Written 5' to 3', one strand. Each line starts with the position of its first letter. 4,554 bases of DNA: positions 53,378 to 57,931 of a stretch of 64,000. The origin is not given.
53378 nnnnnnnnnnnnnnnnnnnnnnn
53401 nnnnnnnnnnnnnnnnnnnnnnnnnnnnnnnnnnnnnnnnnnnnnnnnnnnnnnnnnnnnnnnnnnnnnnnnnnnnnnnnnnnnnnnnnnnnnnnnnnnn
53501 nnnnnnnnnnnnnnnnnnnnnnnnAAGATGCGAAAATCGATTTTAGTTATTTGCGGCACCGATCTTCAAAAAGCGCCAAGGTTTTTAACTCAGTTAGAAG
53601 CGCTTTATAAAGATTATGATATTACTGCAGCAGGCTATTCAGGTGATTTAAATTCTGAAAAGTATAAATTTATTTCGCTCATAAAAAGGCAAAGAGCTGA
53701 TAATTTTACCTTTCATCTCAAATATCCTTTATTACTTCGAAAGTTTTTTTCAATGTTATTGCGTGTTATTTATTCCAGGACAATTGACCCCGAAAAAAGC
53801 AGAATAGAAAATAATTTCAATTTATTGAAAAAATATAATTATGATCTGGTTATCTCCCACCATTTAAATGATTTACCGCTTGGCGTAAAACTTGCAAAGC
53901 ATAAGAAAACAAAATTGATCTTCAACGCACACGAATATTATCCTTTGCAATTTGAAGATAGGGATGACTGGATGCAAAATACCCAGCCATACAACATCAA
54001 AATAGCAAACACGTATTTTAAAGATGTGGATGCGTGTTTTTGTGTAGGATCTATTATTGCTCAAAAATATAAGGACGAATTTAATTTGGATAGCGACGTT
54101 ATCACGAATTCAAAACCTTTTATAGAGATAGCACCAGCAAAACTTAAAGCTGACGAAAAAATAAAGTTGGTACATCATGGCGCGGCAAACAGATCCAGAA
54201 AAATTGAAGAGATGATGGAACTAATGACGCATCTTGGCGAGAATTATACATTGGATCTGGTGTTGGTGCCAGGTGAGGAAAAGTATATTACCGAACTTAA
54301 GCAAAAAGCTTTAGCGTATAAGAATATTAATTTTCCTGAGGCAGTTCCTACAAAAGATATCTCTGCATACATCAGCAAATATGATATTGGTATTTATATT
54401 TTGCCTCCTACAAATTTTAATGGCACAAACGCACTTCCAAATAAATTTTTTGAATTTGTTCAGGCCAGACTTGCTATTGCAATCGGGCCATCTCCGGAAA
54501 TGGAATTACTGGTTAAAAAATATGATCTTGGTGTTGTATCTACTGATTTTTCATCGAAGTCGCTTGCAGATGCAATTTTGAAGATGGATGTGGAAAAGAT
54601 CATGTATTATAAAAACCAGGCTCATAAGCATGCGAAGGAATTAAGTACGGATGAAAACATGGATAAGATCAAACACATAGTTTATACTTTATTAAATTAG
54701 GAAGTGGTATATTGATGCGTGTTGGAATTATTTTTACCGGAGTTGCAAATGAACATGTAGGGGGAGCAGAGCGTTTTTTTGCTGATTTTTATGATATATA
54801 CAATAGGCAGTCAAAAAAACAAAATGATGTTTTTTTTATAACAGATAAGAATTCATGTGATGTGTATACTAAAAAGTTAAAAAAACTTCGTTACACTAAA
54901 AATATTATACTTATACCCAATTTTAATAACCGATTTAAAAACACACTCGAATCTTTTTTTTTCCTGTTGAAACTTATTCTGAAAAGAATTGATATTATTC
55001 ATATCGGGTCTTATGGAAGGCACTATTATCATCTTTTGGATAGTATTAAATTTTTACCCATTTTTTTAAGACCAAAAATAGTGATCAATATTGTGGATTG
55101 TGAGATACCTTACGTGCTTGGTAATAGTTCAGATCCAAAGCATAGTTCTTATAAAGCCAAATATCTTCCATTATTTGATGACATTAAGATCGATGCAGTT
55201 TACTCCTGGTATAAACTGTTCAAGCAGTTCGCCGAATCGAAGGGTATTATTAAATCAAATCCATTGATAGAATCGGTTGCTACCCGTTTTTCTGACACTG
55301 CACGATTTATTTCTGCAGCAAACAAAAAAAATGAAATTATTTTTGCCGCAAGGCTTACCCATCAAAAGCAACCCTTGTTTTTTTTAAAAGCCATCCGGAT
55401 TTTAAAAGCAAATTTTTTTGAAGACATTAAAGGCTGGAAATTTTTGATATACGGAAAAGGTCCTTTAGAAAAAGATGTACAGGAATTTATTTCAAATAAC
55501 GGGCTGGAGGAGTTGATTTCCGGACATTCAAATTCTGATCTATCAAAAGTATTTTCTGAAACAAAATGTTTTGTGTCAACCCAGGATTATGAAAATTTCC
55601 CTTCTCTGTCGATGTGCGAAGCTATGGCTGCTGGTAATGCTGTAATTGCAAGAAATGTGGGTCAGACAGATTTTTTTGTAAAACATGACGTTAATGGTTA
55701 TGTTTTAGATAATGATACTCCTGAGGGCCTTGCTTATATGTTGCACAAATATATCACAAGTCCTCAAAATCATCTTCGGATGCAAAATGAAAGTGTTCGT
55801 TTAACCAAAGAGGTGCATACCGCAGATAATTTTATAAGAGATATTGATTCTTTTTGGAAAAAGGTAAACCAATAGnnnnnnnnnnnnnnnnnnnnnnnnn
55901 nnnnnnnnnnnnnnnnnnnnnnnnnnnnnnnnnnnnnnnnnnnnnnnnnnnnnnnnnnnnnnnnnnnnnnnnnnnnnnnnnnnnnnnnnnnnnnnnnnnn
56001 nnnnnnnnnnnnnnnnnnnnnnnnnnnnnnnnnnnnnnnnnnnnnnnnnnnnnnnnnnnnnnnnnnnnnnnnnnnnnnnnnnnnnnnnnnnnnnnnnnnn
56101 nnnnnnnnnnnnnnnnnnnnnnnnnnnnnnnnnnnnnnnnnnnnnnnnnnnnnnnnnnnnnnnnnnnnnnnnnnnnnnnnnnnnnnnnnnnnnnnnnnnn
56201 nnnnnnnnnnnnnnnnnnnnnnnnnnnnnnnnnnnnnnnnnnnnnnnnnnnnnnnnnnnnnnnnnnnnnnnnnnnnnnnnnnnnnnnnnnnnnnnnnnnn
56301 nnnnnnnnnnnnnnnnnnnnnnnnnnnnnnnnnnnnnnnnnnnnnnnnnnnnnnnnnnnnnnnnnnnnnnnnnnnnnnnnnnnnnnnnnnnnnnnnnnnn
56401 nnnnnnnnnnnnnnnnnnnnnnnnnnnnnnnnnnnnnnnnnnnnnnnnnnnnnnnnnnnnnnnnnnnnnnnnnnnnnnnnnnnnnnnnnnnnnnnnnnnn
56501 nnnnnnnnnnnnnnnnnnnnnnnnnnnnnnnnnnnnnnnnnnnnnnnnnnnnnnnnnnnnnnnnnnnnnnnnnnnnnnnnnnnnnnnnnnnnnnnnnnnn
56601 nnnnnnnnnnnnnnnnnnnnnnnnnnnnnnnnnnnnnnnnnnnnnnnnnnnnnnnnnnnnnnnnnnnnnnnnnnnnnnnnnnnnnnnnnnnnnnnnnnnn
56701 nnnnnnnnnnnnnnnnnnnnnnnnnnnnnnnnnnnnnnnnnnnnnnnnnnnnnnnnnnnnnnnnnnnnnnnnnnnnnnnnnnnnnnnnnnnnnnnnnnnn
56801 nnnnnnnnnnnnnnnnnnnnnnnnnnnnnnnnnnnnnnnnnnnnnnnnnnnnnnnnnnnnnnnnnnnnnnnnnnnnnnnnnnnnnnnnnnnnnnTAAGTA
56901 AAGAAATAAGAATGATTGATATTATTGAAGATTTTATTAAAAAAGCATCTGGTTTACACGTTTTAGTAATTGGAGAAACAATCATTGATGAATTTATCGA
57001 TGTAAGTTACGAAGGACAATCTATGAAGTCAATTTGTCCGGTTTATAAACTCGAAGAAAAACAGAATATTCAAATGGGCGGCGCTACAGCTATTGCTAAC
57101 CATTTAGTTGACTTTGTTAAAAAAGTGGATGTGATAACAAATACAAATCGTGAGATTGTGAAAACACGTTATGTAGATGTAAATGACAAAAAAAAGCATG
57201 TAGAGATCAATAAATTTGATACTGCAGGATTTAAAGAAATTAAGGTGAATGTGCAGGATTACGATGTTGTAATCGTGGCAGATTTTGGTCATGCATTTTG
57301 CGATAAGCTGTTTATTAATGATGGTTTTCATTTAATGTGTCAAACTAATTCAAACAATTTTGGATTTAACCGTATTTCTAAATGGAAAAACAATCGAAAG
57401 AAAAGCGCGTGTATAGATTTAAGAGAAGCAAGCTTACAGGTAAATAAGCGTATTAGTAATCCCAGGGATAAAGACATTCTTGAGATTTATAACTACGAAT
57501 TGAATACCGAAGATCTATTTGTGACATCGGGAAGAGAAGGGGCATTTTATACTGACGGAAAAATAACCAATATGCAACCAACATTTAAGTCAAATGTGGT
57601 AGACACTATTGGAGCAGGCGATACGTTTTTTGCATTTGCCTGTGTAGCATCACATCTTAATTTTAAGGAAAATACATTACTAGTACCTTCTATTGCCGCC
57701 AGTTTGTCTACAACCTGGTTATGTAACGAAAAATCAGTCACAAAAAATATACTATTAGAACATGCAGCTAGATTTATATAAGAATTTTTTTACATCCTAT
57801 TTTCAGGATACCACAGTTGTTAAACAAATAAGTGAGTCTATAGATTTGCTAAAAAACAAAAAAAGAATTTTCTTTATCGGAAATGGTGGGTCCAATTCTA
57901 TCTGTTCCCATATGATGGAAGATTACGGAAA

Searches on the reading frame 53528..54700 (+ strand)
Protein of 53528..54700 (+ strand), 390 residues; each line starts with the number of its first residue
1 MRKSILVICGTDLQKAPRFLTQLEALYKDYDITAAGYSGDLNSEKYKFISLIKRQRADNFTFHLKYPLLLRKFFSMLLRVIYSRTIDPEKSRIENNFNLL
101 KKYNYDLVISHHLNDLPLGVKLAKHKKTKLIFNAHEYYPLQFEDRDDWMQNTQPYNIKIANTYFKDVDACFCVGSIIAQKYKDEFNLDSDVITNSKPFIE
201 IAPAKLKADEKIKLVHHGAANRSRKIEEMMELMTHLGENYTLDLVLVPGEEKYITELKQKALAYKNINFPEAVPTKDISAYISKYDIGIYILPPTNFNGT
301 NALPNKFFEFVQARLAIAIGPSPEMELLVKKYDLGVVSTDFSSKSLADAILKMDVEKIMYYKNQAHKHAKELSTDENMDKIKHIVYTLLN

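Call 74: search_protein_families(library=pfam, proteins=[window:53528-54700:+], max_evalue=0.00001)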
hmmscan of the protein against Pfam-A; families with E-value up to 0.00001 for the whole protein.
window:53528-54700:+ (390 aa): 2 families
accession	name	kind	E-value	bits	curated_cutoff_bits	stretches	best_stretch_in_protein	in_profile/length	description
PF13439.12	Glyco_transf_4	-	1.9e-06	28.4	28.5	1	98-191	66-158/170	Glycosyltransferase Family 4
PF00534.26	Glycos_transf_1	-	7.6e-06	26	26.4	0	202-353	6-155/172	Glycosyl transferases group 1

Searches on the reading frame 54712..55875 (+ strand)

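Call 74: search_protein_families(library=pfam, proteins=[window:54712-55875:+], max_evalue=0.00001)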
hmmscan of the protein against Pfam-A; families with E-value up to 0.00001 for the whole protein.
window:54712-55875:+ (387 aa): 2 families
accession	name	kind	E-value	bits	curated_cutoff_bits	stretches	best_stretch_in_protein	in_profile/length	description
PF00534.26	Glycos_transf_1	-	7.4e-23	81.4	26.4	1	197-359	5-167/172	Glycosyl transferases group 1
PF13692.12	Glyco_trans_1_4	-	2.1e-19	70.6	27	1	207-346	2-138/142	Glycosyl transferases group 1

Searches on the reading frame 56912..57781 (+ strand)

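Call 74: search_protein_families(library=pfam, proteins=[window:56912-57781:+], max_evalue=0.00001)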
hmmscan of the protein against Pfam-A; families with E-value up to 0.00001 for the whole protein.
window:56912-57781:+ (289 aa): 1 family
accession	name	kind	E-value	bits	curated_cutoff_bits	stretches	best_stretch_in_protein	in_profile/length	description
PF00294.29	PfkB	-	5e-09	36.3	25.8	1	186-241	205-263/302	pfkB family carbohydrate kinase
